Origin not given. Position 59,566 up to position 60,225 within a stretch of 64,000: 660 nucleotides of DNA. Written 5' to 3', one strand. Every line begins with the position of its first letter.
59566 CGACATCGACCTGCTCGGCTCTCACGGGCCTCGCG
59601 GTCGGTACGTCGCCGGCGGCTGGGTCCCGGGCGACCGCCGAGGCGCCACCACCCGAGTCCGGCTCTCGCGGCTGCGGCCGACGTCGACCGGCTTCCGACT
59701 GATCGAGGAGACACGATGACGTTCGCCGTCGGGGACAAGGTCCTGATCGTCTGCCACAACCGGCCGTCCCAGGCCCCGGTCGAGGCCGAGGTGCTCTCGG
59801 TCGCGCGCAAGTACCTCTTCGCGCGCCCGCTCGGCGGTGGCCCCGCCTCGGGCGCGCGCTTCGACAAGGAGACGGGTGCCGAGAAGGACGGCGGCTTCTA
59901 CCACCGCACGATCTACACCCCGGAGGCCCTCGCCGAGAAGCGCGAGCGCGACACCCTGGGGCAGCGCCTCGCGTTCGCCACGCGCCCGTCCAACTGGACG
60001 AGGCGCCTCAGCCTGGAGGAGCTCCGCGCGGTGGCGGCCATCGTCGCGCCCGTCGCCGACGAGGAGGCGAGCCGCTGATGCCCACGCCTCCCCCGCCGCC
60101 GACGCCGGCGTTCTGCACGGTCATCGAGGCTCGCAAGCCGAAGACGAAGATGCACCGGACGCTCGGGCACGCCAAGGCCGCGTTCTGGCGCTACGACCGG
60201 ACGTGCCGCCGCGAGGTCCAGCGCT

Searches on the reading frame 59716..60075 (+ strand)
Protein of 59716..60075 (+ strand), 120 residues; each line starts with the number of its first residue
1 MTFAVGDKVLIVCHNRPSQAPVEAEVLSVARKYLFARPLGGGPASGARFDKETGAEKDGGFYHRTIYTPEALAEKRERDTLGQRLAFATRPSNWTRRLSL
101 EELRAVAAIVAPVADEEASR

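Call 126: search_protein_families(library=pfam, proteins=[window:59716-60075:+], max_evalue=0.001)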
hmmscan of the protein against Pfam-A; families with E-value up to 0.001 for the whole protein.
window:59716-60075:+ (120 aa): 1 family
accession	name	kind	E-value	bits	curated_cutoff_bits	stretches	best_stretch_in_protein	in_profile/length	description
PF24203.1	Phage_ProQ_C_like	-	5.4e-18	66.1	27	1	3-110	6-109/112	Phage ProQ C-terminal-like domain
